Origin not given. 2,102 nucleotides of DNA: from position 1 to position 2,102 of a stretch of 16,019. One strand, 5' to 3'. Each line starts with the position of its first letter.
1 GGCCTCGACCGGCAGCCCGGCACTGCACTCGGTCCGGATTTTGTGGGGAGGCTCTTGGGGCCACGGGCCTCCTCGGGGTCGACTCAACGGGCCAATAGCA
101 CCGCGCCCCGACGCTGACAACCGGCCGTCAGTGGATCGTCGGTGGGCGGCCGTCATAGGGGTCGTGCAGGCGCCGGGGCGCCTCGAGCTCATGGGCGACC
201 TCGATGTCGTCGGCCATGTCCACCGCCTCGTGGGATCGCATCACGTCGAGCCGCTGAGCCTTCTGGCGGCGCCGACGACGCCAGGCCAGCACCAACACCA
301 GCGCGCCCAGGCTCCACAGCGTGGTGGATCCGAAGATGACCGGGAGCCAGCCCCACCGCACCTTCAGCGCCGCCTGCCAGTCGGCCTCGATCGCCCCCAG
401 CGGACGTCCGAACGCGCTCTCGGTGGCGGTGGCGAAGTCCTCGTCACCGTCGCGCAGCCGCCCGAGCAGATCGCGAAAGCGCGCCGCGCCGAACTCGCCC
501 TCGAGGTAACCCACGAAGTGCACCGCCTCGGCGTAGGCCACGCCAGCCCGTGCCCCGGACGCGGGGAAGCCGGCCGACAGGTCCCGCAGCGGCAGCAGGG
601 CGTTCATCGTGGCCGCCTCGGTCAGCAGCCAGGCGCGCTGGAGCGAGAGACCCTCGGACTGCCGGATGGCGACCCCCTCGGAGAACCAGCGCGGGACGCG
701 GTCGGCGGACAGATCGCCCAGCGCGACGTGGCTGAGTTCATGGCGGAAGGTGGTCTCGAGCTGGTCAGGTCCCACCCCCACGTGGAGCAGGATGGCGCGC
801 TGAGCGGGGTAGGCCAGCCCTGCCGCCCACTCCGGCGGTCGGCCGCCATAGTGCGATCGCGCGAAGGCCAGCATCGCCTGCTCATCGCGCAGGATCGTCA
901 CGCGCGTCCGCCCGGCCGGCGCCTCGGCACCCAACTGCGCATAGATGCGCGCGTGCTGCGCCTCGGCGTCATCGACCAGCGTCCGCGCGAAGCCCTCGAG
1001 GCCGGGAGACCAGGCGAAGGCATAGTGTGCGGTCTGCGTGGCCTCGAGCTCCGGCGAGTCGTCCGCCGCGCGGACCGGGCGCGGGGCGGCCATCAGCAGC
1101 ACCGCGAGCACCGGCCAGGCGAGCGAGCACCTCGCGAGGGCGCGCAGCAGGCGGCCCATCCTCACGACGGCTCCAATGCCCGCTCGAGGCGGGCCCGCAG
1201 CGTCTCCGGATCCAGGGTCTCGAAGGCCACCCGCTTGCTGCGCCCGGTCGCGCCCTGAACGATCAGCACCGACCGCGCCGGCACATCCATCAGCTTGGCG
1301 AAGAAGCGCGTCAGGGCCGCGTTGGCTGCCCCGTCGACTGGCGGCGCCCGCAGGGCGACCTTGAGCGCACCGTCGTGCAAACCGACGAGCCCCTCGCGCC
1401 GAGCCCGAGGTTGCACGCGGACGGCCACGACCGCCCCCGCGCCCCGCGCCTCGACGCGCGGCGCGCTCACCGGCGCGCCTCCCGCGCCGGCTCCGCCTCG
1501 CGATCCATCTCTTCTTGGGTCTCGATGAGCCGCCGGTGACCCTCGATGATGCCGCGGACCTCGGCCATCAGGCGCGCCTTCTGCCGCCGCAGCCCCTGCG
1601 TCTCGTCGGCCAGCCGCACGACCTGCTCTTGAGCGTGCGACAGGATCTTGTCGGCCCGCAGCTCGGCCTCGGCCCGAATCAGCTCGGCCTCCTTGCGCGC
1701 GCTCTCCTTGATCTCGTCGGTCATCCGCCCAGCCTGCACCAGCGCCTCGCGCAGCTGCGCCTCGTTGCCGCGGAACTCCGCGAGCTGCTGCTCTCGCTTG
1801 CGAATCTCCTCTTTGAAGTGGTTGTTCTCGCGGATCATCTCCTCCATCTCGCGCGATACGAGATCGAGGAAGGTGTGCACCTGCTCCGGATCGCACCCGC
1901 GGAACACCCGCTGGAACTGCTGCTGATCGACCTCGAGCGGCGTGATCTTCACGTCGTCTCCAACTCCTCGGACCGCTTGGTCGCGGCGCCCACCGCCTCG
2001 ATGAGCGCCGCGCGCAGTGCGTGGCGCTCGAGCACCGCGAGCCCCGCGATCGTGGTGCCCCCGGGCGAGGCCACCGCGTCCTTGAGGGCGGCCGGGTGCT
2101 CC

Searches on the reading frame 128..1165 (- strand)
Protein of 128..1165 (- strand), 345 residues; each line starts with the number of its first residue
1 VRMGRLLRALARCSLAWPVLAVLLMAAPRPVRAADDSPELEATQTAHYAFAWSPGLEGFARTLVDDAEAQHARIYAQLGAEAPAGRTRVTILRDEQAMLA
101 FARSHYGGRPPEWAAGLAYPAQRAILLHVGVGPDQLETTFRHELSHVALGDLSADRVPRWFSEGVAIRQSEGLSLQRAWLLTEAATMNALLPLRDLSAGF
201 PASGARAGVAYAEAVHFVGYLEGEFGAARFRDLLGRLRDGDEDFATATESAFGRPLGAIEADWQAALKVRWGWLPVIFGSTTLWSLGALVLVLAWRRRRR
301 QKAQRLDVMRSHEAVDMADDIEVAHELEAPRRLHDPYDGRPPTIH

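Call 6: search_protein_families(library=pfam, proteins=[window:128-1165:-], max_evalue=0.01)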
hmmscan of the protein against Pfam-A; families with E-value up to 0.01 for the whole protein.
window:128-1165:- (345 aa): 1 family
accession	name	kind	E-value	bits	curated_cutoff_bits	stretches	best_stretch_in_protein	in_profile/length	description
PF13485.12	Peptidase_MA_2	-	1.7e-20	74.1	32.4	1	110-268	39-200/201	Peptidase MA superfamily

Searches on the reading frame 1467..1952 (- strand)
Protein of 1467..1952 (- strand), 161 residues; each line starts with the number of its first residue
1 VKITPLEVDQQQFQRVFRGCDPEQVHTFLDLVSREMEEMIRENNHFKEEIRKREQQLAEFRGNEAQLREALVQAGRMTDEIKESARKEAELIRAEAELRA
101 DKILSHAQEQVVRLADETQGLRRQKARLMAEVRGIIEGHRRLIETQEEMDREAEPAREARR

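Call 17: search_protein_families(library=ncbifam, proteins=[window:1467-1952:-], max_evalue=0.01)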
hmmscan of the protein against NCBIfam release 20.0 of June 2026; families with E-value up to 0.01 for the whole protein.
window:1467-1952:- (161 aa): 9 families
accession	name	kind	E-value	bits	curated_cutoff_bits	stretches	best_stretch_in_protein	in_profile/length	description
NF050102.1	DivIVA_Wag31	equivalog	1.2e-10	41.7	260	1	1-134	1-145/256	DivIVA-like cell division protein Wag31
TIGR03544.1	DivI1A_domain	domain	2.7e-08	33.3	22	1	3-36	1-34/34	DivIVA domain-containing protein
NF010725.0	PRK14127.1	equivalog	1.3e-07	32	91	1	2-67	7-72/111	cell division regulator GpsB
NF005198.1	PRK06669.1-3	equivalog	5.9e-05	22.4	200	1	33-141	44-149/299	flagellar assembly protein FliH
TIGR00996.1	Mtu_fam_mce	paralog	0.00028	20.2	140.5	1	57-146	159-246/291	MCE family protein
NF008644.1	PRK11637.1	equivalog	0.00057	19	270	1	45-139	180-274/385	murein hydrolase activator EnvC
NF002629.0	PRK02292.1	equivalog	0.0048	16.7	184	1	78-117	7-46/192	V-type ATP synthase subunit E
NF045995.1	MAG0865_DivIVA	hypoth_equivalog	0.0054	16.9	55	0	10-59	10-59/69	MAG0865 family DivIVA-related protein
NF004412.0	PRK05759.1-3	equivalog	0.0087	15.9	156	0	34-119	57-140/185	F0F1 ATP synthase subunit B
